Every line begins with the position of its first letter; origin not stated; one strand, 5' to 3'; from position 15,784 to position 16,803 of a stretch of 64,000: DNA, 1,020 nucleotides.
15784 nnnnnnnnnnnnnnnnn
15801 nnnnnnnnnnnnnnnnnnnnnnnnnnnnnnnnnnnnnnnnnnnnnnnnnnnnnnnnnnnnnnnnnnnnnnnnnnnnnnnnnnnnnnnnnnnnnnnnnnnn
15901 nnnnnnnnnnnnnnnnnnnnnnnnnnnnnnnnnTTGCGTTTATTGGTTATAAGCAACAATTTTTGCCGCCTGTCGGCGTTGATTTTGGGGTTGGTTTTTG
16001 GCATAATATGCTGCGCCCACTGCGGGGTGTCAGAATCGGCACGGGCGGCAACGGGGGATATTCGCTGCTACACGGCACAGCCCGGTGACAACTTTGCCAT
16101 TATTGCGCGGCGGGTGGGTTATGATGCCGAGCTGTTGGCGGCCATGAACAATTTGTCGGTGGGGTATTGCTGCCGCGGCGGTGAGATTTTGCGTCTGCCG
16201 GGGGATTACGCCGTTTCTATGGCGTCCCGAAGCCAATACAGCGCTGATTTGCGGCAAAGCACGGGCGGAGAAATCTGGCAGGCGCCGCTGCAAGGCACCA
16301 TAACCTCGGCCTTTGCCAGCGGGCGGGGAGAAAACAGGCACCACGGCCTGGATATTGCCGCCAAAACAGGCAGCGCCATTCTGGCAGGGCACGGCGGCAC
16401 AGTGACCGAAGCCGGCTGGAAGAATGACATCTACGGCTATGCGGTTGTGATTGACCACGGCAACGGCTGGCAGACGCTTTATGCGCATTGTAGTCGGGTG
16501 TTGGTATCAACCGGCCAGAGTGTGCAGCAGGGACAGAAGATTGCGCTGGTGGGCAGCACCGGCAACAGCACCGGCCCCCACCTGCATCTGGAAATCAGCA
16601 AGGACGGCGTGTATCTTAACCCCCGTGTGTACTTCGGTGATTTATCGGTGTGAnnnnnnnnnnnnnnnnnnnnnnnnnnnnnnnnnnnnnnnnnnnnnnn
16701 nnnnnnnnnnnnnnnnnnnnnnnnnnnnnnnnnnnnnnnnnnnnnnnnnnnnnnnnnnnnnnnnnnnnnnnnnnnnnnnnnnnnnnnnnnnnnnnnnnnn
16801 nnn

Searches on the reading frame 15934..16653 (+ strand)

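Call 64: search_protein_families(library=ncbifam, proteins=[window:15934-16653:+], max_evalue=0.001)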
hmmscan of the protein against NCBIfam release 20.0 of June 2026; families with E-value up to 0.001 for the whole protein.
window:15934-16653:+ (239 aa): 14 families
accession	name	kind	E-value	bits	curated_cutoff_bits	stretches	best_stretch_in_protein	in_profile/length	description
NF040883.1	amid_act_ActS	equivalog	1.6e-28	99.6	375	1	26-234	16-233/242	amidase activator ActS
NF050804.1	CellDivDipMCaul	equivalog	1.2e-27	97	900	2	115-221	507-613/634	cell division endopeptidase DipM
NF052336.1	PdgHdaseHSB100310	equivalog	1.2e-26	93.8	500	1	114-228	34-148/316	peptidoglycan hydrolase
NF008123.1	PRK10871.1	equivalog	3.6e-23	82.6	311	1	104-234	235-362/365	murein hydrolase activator NlpD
NF052530.1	Heli_ShapePgp3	exception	7.5e-23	81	300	1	115-230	141-260/270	peptidoglycan metallopeptidase Pgp3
NF041208.1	celldiv_DipM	equivalog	1.9e-22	80.1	740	1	107-234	290-417/419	cell division endopeptidase DipM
NF008644.1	PRK11637.1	equivalog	7.5e-22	77.8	270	1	105-235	256-384/385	murein hydrolase activator EnvC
NF053824.1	PdgNdpepShyC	equivalog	1.3e-21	77.1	700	1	135-232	295-391/429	peptidoglycan DD-endopeptidase ShyC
NF053825.1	PdgNdpepShyA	equivalog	4.2e-21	75.1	700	1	135-226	295-385/425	peptidoglycan DD-endopeptidase ShyA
NF008652.0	PRK11649.1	equivalog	7.5e-21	74.3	341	1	135-230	312-406/439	murein DD-endopeptidase MepM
NF052529.1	PG_M23_Pgp6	exception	1.6e-18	66.7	600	1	134-232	333-430/452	peptidoglycan metallopeptidase Pgp6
NF053738.1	S2SprSpoIIQBc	equivalog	3.4e-17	62.8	250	1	136-235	122-224/232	stage II sporulation protein SpoIIQ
NF047755.1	LIC_10271_M23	exception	1.1e-11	44.8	180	1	32-205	13-185/207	LIC_10271 family cell wall hydrolase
NF004799.0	PRK06148.1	subfamily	1.2e-06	26.8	1128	1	124-224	429-540/1015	hypothetical protein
